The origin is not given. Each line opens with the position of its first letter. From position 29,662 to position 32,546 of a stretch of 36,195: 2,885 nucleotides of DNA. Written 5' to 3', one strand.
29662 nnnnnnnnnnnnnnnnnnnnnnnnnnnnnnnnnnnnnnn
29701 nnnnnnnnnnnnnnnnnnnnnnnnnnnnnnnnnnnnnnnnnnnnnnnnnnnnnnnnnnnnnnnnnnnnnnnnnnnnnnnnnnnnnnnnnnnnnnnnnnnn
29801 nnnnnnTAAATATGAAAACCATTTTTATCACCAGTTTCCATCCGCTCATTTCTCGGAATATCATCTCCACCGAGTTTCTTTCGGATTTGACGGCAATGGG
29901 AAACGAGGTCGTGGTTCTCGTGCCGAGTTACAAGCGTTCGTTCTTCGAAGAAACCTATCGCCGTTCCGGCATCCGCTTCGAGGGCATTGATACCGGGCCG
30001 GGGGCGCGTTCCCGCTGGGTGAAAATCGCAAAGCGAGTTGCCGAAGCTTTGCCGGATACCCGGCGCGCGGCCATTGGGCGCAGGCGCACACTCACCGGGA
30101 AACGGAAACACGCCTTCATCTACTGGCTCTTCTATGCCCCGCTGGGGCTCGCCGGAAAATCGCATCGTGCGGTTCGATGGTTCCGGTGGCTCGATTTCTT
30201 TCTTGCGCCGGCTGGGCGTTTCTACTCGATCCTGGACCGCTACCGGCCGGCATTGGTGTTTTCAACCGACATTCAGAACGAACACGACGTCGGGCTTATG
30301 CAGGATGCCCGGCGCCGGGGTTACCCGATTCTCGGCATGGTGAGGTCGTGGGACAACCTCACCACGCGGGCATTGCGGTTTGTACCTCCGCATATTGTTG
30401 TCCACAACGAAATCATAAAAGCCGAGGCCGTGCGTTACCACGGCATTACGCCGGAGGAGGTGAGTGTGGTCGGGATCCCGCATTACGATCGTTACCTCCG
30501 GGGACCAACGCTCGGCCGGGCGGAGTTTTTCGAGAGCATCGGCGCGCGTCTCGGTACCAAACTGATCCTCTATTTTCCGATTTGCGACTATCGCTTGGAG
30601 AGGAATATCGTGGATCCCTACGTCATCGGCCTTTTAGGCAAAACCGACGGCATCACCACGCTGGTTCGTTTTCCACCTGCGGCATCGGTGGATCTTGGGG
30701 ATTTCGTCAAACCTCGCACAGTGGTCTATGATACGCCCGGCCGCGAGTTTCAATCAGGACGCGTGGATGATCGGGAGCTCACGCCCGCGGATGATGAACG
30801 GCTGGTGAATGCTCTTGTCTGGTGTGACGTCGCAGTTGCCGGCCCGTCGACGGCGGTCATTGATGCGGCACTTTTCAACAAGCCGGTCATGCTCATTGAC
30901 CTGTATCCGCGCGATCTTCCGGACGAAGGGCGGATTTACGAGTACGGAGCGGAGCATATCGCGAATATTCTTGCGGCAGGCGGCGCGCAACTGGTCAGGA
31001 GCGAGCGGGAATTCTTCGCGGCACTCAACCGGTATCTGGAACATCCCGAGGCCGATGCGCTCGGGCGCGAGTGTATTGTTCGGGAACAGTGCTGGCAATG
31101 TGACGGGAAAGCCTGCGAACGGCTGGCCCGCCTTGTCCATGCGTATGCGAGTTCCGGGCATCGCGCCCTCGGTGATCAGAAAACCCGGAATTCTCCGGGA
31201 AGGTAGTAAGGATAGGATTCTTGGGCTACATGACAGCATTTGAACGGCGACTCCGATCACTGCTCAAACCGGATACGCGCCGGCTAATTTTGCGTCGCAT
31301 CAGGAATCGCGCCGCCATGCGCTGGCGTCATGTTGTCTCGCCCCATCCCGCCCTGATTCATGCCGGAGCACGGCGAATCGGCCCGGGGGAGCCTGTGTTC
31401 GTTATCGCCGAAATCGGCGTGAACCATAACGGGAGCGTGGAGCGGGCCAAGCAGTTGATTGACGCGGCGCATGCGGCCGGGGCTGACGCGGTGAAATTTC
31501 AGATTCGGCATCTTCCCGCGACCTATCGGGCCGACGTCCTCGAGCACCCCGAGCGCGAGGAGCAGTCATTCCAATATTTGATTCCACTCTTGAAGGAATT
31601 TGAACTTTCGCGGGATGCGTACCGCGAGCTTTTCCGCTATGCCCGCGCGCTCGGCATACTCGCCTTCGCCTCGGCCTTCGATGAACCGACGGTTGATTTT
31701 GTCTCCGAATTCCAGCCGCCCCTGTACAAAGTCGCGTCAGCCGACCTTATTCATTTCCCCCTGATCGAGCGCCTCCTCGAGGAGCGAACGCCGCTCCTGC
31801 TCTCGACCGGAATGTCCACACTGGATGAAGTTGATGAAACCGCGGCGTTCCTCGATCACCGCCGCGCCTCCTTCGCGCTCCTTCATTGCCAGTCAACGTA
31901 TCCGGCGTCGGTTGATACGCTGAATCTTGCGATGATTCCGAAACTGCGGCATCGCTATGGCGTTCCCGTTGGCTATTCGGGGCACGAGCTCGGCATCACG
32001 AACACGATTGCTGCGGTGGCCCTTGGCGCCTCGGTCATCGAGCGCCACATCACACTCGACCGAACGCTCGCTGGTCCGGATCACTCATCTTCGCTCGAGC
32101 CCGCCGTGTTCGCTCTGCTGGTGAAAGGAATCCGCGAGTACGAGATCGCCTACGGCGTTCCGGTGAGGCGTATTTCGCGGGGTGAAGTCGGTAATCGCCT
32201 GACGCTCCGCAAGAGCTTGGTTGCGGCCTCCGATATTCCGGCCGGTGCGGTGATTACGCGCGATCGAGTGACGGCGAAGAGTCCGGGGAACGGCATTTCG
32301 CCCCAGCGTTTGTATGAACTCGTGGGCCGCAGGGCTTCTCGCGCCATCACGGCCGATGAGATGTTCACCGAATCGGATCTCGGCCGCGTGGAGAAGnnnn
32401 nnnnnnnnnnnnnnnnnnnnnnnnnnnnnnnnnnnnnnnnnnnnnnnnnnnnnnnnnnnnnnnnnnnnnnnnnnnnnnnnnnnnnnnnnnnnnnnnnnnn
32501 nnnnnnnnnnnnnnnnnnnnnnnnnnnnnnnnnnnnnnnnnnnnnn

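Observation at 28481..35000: Non-canonical ulosonic (sialic-like) acid module lacking the usual precursor genes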

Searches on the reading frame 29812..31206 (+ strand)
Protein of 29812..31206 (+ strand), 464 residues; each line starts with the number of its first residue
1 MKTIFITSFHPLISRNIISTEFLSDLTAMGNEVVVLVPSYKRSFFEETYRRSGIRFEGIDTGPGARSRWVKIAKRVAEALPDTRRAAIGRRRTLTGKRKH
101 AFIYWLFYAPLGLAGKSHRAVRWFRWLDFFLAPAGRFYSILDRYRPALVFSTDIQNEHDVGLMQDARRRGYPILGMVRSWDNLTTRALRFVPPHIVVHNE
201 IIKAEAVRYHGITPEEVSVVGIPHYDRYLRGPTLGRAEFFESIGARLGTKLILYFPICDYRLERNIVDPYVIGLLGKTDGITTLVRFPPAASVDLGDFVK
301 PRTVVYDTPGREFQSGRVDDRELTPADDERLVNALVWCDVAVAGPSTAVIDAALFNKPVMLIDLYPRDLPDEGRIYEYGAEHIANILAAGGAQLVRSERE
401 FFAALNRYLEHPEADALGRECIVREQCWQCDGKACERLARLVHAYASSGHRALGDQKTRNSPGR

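Call 4: search_protein_families(library=pfam, proteins=[window:29812-31206:+], max_evalue=0.01)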
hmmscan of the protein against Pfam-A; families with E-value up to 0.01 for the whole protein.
window:29812-31206:+ (464 aa): 2 families
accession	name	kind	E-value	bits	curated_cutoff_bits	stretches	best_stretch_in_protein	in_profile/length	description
PF04464.20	Glyphos_transf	-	8.7e-07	28.7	22.1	1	327-443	257-366/367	CDP-Glycerol:Poly(glycerophosphate) glycerophosphotransferase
PF13439.12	Glyco_transf_4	-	0.00085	19.8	28.5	0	123-220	50-162/170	Glycosyltransferase Family 4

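Call 7: search_protein_families(library=ncbifam, proteins=[window:29812-31206:+], max_evalue=0.001)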
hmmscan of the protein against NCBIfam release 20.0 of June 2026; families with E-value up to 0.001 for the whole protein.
window:29812-31206:+ (464 aa): 1 family
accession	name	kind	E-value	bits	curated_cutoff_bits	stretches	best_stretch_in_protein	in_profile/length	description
NF046086.1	BFO_1060_trans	domain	3.9e-07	29.5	200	0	327-445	254-363/365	BFO_1060 family glycosyltransferase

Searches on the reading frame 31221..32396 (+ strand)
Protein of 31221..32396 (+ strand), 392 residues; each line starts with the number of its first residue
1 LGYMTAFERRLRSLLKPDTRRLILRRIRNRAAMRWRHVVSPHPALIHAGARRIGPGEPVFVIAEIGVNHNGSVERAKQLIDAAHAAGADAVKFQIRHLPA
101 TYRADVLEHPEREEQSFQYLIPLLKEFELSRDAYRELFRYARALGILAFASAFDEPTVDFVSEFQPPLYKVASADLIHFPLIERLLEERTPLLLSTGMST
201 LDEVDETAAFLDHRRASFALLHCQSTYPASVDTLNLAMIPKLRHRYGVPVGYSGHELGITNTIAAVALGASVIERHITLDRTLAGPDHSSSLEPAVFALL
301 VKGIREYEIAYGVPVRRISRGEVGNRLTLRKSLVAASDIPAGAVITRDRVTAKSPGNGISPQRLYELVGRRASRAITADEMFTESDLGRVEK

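Call 22: search_solved_structures(query=window:31221-32396:+, max_evalue=0.001, show_alignments=1)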
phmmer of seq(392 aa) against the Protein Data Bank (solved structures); distinct sequences matched with E-value up to 0.001: 8.
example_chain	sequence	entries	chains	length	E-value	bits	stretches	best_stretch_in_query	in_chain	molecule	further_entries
8h2c_A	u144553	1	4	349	1.2e-47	166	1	56-384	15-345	Pseudaminic acid synthase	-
1vli_A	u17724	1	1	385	4.2e-42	147.8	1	42-379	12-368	Spore coat polysaccharide biosynthesis protein spsE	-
6ncs_A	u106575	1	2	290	8.5e-41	143.5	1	46-303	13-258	N-acetylneuraminic acid (Sialic acid) synthetase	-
4ipi_A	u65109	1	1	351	2.6e-39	138.6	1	48-373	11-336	Polysialic acid capsule biosynthesis protein SiaC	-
4ipj_A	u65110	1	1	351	3.5e-39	138.2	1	48-373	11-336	Polysialic acid capsule biosynthesis protein SiaC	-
2wqp_A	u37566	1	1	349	4.8e-39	137.7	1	49-373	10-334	POLYSIALIC ACID CAPSULE BIOSYNTHESIS PROTEIN SIAC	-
1xuu_A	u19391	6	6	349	4.9e-39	137.7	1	49-373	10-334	polysialic acid capsule biosynthesis protein SiaC | N-acetylneuraminate synthase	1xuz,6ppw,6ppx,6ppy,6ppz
3g8r_A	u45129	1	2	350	4.3e-29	105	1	57-387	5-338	Probable spore coat polysaccharide biosynthesis protein E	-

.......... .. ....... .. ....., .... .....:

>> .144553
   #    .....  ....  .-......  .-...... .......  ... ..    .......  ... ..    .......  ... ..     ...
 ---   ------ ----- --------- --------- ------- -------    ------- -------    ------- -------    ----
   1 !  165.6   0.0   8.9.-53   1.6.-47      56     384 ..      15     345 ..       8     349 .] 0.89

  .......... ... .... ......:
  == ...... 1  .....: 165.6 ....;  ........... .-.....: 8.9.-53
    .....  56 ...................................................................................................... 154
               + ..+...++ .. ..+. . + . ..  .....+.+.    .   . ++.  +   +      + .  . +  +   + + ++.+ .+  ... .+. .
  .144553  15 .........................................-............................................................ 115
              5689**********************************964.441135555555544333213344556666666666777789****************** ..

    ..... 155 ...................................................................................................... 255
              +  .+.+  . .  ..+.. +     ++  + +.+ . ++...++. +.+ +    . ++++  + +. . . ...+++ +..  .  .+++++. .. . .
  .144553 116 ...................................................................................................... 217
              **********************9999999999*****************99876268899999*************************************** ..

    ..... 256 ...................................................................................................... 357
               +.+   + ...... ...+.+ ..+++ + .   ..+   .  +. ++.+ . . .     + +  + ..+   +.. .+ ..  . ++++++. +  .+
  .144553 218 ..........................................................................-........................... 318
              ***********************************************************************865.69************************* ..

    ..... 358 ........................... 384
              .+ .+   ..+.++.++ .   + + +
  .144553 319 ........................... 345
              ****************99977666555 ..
